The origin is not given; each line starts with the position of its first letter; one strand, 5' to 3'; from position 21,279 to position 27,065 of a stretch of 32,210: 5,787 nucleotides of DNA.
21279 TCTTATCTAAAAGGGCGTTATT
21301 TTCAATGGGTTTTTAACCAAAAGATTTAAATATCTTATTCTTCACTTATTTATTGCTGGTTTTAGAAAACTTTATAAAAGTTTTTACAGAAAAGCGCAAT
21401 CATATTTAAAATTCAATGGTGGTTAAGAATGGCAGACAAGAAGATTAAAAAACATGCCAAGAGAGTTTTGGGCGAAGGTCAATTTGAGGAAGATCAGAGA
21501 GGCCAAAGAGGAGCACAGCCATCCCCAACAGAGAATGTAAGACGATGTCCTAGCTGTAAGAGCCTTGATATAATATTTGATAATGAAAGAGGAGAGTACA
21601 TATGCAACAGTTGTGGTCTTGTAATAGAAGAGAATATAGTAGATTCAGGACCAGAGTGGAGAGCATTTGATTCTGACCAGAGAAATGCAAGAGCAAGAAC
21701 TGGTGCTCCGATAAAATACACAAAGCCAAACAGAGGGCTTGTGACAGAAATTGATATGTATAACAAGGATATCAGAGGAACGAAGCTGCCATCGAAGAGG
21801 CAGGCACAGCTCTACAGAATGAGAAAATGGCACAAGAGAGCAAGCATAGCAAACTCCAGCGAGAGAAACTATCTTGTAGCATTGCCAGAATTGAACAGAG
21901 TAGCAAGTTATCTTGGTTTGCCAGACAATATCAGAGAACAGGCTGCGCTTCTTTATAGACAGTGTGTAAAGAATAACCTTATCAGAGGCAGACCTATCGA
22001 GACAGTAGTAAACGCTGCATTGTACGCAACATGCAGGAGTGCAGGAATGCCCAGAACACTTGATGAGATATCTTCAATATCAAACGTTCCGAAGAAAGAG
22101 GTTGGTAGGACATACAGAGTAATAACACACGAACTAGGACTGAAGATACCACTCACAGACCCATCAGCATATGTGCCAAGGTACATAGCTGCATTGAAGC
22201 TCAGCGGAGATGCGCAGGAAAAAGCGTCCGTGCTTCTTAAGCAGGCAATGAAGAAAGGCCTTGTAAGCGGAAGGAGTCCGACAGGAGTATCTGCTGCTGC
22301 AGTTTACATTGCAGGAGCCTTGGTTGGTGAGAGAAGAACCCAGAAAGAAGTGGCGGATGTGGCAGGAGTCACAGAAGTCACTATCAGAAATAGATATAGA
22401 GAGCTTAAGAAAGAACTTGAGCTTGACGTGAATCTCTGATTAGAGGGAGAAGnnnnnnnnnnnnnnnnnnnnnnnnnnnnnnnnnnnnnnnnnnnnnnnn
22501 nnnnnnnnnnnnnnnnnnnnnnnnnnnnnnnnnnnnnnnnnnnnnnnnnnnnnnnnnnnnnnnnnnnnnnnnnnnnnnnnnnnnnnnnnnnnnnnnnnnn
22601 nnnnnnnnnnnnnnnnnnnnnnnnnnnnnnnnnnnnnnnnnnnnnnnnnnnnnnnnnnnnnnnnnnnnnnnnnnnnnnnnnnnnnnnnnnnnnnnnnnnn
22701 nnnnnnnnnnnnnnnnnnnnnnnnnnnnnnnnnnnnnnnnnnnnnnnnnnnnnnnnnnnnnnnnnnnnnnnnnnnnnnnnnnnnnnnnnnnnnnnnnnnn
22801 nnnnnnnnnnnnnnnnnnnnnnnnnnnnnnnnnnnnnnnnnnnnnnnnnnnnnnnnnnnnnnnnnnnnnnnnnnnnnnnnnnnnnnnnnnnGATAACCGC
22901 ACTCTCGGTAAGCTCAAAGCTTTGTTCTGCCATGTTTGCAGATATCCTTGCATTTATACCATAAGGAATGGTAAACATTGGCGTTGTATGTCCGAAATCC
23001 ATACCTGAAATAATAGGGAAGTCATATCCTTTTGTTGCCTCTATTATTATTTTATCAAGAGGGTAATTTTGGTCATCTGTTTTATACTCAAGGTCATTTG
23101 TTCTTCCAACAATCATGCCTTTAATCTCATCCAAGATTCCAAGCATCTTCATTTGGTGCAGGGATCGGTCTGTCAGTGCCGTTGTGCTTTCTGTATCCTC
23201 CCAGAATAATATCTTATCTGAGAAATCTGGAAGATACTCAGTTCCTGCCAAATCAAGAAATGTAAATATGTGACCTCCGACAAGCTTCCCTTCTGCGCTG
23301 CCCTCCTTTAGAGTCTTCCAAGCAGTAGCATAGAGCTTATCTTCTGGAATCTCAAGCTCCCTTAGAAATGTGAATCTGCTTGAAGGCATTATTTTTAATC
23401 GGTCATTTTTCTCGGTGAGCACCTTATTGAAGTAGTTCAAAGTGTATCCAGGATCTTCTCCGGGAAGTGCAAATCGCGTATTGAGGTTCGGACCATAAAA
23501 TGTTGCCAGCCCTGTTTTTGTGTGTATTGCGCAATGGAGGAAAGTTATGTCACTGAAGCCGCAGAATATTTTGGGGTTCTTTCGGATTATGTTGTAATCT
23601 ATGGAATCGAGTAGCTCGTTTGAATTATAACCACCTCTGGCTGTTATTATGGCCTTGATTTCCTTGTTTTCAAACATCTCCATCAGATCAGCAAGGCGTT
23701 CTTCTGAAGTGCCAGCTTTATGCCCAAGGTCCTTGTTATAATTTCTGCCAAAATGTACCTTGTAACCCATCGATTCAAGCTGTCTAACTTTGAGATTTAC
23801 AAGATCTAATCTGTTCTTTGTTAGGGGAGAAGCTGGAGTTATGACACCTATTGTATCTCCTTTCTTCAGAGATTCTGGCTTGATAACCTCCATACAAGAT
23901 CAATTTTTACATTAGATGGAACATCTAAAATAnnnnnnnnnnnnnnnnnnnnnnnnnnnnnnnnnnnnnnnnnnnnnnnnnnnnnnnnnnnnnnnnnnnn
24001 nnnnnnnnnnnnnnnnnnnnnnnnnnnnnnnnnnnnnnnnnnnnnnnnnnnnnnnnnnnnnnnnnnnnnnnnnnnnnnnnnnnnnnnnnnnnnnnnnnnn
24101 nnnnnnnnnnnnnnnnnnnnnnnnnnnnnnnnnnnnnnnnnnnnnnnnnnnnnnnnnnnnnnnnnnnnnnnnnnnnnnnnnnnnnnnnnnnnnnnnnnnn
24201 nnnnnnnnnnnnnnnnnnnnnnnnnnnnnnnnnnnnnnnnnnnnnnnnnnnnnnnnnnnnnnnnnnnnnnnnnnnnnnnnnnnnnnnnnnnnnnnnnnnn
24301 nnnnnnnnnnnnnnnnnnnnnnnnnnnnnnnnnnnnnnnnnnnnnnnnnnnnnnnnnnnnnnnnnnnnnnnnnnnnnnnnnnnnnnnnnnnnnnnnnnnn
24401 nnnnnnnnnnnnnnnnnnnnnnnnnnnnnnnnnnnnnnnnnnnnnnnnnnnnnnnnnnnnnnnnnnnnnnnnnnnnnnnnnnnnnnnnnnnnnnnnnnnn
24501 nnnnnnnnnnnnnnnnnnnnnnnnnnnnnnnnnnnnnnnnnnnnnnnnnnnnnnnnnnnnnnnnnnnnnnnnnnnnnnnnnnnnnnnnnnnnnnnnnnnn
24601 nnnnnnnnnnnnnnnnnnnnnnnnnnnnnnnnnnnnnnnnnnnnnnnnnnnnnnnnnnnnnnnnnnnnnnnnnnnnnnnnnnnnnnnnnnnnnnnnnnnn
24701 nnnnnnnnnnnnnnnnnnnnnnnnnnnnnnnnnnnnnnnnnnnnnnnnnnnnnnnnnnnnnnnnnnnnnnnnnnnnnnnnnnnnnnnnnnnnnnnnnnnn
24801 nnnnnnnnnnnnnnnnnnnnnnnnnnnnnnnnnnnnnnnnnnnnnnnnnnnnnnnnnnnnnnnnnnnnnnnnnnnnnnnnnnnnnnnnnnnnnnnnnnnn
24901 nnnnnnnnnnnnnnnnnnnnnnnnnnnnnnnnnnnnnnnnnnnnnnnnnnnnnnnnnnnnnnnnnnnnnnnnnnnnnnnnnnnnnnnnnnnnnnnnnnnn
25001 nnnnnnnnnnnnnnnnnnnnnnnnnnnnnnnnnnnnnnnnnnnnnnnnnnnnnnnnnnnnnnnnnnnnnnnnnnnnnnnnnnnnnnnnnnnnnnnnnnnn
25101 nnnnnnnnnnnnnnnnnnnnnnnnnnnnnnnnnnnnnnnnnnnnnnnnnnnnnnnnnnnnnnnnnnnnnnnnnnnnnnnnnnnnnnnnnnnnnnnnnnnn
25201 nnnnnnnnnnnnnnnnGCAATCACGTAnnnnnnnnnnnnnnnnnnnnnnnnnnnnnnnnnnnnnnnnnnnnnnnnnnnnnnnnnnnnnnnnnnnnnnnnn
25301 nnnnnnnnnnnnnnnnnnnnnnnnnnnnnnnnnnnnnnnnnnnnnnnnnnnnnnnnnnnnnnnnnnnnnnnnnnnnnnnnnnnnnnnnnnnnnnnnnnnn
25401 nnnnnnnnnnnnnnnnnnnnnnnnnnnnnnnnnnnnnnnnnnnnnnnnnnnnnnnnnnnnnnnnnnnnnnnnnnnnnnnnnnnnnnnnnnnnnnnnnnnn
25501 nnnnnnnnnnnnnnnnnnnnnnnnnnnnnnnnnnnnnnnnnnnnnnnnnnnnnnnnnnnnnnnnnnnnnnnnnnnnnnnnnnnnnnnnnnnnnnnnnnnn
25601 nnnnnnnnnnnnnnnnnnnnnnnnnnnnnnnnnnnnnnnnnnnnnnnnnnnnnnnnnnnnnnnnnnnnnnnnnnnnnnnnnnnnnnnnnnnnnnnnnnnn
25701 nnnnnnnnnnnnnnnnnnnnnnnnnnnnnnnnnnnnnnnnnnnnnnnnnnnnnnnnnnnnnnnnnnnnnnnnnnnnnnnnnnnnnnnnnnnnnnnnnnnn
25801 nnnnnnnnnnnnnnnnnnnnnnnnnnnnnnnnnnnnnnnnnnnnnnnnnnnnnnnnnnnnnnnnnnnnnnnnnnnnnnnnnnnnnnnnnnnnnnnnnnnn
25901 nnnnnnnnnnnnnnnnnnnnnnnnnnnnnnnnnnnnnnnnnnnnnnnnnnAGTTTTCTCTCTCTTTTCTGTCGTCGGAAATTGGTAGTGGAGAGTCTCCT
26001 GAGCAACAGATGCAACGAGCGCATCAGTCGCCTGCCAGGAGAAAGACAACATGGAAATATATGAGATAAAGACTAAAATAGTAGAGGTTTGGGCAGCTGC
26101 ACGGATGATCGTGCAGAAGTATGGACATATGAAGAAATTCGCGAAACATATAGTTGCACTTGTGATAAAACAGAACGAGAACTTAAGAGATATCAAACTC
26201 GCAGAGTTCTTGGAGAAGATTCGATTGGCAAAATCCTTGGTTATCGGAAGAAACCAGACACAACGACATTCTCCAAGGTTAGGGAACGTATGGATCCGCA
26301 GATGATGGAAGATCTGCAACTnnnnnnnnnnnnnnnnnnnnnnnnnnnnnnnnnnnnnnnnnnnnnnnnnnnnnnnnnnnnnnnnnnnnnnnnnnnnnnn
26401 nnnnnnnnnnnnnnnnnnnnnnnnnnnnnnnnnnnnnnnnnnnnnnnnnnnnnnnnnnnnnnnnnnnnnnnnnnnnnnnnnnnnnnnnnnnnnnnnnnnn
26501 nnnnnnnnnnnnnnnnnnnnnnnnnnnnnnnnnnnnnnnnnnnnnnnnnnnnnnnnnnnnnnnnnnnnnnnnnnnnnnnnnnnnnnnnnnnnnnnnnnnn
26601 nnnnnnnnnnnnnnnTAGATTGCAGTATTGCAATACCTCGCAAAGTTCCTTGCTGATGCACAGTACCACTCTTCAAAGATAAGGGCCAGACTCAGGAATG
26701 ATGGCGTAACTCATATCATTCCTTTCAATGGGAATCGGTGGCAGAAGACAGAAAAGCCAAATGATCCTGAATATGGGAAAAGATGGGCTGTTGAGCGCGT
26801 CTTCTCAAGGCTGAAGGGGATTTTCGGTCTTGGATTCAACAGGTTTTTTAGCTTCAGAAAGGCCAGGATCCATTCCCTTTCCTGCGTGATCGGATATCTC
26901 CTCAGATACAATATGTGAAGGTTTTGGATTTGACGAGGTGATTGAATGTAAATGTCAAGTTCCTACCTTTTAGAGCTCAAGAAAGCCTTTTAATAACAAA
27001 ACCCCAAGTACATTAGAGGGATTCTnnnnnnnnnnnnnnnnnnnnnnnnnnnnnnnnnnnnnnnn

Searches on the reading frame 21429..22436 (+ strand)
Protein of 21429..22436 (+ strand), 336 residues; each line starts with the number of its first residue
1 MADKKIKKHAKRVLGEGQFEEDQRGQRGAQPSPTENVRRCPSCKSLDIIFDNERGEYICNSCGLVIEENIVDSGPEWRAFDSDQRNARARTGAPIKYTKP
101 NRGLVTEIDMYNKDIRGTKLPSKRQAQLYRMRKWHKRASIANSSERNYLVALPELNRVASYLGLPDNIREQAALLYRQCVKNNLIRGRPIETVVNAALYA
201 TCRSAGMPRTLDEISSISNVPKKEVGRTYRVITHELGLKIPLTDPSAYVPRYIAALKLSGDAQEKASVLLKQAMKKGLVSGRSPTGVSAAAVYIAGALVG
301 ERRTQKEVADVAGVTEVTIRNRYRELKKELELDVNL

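Call 9: search_protein_families(library=pfam, proteins=[window:21429-22436:+], max_evalue=0.001)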
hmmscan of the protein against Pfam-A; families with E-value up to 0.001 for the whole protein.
window:21429-22436:+ (336 aa): 3 families
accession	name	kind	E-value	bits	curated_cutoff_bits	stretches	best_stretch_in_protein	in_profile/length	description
PF00382.24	TFIIB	-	1.2e-43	147.5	23.6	2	240-328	3-91/92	Transcription factor TFIIB repeat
PF08271.17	Zn_Ribbon_TF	-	9.2e-19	67.2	29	1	39-80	2-43/43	TFIIB zinc-binding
PF04545.22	Sigma70_r4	-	0.00033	20.5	24.1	0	300-324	18-42/50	Sigma-70, region 4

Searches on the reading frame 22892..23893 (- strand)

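Call 9: search_protein_families(library=pfam, proteins=[window:22892-23893:-], max_evalue=0.001)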
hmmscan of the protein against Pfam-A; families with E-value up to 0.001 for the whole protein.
window:22892-23893:- (334 aa): 2 families
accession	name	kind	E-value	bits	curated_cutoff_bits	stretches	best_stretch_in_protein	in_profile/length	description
PF02016.21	Peptidase_S66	-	1.2e-40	138.8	25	1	15-134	1-121/121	LD-carboxypeptidase N-terminal domain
PF17676.7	Peptidase_S66C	-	1.8e-30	106.5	23.7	1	201-317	1-120/120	LD-carboxypeptidase C-terminal domain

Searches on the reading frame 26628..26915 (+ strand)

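Call 9: search_protein_families(library=pfam, proteins=[window:26628-26915:+], max_evalue=0.001)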
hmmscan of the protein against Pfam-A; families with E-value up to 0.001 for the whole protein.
window:26628-26915:+ (96 aa): 2 families
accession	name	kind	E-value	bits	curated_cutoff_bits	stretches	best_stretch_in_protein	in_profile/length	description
PF01609.27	DDE_Tnp_1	-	1.8e-09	38.1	23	1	5-92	78-200/200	Transposase DDE domain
PF13586.12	DDE_Tnp_1_2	-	0.00068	20.5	29.2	1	8-68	2-61/86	Transposase DDE domain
